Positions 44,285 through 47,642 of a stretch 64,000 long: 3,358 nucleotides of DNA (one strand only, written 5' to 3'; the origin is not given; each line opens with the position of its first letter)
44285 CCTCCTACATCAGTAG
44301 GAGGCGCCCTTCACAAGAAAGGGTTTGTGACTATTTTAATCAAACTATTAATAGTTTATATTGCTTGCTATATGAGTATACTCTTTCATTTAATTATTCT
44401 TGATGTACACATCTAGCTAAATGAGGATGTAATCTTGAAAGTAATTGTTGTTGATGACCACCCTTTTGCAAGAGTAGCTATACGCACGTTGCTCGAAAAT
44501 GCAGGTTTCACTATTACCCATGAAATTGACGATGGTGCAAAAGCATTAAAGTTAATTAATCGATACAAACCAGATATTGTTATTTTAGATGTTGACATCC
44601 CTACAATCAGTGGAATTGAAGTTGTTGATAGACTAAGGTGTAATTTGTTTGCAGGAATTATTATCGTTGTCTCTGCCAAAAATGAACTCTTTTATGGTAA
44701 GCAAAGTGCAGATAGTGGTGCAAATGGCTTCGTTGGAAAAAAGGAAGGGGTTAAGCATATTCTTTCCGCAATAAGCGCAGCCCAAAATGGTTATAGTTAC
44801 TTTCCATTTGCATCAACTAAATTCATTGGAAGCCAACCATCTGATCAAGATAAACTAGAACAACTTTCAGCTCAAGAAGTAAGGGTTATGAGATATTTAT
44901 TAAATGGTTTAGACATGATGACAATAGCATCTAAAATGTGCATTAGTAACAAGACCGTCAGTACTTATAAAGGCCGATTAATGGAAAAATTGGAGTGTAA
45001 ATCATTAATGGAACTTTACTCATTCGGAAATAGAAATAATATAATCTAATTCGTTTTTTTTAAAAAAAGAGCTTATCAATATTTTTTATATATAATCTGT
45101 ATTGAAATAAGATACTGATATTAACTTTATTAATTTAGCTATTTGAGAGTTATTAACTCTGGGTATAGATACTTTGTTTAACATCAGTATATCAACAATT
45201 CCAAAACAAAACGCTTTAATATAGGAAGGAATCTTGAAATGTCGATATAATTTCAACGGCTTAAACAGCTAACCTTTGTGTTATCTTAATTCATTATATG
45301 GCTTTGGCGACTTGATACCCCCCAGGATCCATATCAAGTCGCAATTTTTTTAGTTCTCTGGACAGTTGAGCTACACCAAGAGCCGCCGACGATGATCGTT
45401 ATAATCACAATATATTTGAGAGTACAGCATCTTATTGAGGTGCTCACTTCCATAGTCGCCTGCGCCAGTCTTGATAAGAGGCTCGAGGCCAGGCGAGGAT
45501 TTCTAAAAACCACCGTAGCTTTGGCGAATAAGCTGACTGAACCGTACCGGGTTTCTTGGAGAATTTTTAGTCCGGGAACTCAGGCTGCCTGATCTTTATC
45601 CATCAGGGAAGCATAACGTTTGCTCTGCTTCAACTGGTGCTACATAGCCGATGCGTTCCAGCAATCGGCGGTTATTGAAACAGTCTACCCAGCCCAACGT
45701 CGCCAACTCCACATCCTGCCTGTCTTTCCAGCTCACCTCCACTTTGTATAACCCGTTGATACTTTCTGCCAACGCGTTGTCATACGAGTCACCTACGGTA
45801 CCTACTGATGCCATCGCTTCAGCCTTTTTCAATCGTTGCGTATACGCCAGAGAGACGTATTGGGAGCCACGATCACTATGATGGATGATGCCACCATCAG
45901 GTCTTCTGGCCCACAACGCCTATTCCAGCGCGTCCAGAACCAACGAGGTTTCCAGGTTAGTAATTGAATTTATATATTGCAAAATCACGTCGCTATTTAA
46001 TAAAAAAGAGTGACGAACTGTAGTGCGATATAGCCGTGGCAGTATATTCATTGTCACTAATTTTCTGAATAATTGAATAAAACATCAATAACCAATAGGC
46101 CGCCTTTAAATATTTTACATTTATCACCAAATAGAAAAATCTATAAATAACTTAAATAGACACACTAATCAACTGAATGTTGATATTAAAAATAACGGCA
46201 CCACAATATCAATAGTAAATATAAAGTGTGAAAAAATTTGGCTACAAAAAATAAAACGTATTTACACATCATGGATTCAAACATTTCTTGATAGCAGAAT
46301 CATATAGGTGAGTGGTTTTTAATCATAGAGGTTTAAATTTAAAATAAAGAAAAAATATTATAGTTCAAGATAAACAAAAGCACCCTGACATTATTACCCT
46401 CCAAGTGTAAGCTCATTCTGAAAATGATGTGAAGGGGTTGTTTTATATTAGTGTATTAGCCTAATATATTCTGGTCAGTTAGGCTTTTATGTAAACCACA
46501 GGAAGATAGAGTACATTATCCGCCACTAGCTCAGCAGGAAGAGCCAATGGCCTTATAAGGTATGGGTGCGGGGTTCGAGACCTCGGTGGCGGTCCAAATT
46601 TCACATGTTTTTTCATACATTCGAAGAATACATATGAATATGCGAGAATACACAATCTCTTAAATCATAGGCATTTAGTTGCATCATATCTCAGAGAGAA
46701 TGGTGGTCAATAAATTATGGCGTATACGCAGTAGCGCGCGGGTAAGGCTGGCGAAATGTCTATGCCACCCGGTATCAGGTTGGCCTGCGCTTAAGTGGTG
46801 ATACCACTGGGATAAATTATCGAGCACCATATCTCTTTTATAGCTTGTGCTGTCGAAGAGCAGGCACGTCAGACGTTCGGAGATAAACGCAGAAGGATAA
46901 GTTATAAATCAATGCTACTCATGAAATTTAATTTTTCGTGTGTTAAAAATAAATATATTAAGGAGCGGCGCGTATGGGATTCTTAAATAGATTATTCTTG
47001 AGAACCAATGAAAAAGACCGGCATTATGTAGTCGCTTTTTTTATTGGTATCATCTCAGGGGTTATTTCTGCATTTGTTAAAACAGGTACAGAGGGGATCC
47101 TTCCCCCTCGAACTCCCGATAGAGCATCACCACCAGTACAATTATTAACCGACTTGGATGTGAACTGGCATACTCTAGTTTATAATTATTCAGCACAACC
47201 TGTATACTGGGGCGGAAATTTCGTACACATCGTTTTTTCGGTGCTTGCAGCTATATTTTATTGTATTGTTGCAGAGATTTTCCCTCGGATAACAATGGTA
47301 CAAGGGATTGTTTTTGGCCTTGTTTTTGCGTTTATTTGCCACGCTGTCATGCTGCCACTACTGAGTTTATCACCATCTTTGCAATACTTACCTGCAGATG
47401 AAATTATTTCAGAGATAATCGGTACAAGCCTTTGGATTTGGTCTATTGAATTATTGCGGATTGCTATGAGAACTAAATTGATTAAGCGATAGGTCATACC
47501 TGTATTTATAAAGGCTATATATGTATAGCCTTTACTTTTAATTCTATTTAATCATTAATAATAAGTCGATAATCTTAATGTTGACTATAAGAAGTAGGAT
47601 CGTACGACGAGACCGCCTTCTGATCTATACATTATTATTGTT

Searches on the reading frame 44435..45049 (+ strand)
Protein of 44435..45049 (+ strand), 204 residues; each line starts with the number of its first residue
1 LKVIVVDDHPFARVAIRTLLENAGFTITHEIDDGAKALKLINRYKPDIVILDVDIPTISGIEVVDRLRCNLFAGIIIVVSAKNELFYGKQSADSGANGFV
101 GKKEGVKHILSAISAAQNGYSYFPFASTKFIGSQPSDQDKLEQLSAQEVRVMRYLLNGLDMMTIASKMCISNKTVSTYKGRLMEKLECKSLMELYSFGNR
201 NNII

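Call 56: search_protein_families(library=pfam, proteins=[window:44435-45049:+], max_evalue=0.001)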
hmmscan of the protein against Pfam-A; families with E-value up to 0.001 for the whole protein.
window:44435-45049:+ (204 aa): 2 families
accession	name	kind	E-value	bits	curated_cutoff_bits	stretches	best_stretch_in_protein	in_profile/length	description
PF00072.30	Response_reg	-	2.8e-24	85.8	30.2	1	3-113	1-110/111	Response regulator receiver domain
PF00196.25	GerE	-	1.5e-16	60.2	23.5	1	143-196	2-55/57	Bacterial regulatory proteins, luxR family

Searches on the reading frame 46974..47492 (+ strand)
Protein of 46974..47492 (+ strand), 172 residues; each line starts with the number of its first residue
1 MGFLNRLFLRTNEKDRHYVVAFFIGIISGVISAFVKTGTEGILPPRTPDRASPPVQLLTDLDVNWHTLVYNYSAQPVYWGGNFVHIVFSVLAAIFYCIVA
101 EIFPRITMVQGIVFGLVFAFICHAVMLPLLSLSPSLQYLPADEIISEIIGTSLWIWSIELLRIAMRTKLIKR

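Call 56: search_protein_families(library=pfam, proteins=[window:46974-47492:+], max_evalue=0.001)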
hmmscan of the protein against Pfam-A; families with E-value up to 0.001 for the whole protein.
window:46974-47492:+ (172 aa): 1 family
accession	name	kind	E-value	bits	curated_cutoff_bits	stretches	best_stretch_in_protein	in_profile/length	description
PF07274.17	DUF1440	-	5.3e-42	143.5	34.7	1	30-159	1-134/135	Protein of unknown function (DUF1440)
